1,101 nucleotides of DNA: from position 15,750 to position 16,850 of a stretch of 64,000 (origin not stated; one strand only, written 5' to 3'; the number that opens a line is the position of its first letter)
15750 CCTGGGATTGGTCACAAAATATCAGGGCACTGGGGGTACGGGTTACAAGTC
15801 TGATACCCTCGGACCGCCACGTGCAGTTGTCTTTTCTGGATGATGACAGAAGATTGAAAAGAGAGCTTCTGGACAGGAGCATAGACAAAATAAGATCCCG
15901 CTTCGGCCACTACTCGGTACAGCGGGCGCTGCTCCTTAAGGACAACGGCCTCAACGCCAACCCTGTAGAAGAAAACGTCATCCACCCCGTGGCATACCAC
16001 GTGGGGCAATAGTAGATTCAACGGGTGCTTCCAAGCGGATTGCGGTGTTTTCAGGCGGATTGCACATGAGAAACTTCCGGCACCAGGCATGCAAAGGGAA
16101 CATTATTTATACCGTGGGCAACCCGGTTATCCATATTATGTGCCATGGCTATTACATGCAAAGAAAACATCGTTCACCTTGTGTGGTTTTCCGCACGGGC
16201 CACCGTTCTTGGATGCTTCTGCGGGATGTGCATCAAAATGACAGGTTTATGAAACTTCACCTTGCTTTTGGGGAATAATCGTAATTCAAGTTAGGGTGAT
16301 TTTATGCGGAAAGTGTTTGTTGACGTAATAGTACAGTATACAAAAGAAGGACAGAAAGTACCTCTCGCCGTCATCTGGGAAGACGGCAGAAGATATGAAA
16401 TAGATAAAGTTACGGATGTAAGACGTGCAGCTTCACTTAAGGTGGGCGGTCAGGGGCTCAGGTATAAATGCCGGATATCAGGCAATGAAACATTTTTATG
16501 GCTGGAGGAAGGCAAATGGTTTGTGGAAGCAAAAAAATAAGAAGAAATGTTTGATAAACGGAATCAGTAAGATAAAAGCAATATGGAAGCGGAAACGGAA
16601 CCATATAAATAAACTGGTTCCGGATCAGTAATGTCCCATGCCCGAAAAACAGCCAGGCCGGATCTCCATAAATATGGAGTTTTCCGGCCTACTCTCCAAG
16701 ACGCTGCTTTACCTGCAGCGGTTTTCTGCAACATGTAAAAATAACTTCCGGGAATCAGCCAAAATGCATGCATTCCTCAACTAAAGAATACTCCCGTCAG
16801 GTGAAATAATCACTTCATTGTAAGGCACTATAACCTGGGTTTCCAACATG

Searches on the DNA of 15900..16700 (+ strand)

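Call 5: search_rna_families(source=window, start=15900, end=16700, threshold=evalue, max_evalue=10, show_alignments=3)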
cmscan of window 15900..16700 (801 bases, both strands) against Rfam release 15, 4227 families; matches with E-value up to 10: 2.
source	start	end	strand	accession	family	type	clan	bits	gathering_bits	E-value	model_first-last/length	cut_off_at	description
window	16443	16661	+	RF02103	DLEU1_1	Gene; lncRNA;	-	18.3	30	0.67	1-190/190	no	Deleted in lymphocytic leukemia 1 conserved region 1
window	16531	16669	-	RF02189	ST7-OT4_3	Gene; lncRNA;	-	11.6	50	3.6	155-302/302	no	ST7 overlapping transcript 4 conserved region 3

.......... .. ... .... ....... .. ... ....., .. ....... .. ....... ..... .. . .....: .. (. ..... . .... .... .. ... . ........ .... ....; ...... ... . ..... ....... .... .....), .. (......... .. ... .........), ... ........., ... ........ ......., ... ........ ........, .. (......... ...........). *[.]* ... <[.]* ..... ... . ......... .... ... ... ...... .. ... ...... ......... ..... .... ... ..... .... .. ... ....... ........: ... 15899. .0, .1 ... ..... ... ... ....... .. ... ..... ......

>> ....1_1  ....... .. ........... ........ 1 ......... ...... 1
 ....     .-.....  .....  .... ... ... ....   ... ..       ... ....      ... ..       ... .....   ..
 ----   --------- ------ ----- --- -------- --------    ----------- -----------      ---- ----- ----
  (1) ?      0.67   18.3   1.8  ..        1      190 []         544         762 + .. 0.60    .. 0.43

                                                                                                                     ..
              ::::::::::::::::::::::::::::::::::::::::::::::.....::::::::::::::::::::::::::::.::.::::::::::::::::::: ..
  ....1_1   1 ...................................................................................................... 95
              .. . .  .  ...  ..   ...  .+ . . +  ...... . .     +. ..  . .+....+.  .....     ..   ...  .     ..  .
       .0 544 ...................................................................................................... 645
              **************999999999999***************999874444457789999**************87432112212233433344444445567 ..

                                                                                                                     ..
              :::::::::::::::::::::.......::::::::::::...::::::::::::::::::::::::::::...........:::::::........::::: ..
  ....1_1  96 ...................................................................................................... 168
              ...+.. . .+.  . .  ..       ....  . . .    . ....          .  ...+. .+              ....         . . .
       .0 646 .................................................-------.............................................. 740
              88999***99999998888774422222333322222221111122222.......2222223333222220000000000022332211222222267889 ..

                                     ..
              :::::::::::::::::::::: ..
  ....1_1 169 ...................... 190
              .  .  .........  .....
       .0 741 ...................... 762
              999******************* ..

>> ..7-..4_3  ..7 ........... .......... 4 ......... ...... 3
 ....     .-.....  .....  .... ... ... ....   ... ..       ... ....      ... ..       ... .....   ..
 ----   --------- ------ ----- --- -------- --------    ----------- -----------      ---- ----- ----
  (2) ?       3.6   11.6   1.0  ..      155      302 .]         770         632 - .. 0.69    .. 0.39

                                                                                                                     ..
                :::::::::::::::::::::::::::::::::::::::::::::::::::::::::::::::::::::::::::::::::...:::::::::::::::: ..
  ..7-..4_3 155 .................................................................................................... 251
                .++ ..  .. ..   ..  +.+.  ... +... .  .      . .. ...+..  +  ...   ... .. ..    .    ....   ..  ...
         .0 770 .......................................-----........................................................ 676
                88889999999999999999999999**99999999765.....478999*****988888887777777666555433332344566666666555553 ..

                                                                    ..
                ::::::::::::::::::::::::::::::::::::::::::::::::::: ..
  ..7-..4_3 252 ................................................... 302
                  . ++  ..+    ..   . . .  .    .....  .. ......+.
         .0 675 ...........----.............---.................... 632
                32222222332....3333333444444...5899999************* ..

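Call 43: search_dna_similar(query=window:16013-16303:+, collection=plasmids, mode=distant, max_evalue=0.1)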
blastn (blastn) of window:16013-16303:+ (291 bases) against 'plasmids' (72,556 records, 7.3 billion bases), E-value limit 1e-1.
No match.

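Call 44: search_dna_similar(query=window:16013-16303:+, collection=phages, mode=distant, max_evalue=0.1)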
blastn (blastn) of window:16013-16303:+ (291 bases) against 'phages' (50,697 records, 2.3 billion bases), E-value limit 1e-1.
No match.

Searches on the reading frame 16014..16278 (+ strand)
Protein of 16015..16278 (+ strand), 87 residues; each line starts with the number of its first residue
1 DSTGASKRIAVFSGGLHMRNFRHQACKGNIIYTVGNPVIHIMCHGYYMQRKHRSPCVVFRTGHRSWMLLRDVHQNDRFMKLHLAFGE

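Call 6: search_protein_families(library=pfam, proteins=[window:16045-16278:+], max_evalue=0.01)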
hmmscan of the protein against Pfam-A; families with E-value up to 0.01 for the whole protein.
window:16045-16278:+ (77 aa): 0 families

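Call 31: search_protein_families(library=pfam, proteins=[window:16015-16278:+, window:16014-16238:+], max_evalue=10)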
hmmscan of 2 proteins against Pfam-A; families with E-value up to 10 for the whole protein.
window:16015-16278:+ (87 aa): 1 family
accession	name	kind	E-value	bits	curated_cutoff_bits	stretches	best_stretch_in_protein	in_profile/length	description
PF20156.4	Maf_C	-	0.038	14.5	27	1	1-83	21-98/122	Flagellin glycosyltransferase Maf helical bundle domain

seq(75 aa): 0 families

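Call 32: search_protein_families(library=ncbifam, proteins=[window:16015-16278:+], max_evalue=1)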
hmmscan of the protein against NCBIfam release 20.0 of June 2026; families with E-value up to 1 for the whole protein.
window:16015-16278:+ (87 aa): 0 families

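Call 41: search_protein_representatives(protein=window:16015-16278:+)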
Query: 87 residues. Proteins with E-value up to 0.001 (for the whole library): 2; up to 1e-10: 1; up to 1e-30: 0. The best 2 are listed.
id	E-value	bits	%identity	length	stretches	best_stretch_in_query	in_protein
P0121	3.4e-11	59.2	44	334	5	34-58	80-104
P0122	1.8e-05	40.9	50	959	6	19-43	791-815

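Call 67: find_homologous_proteins(query=window:16014-16238:+, max_evalue=1)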
Query seq(75 aa): no candidate shares three 5-residue words with the query. No homologue found.
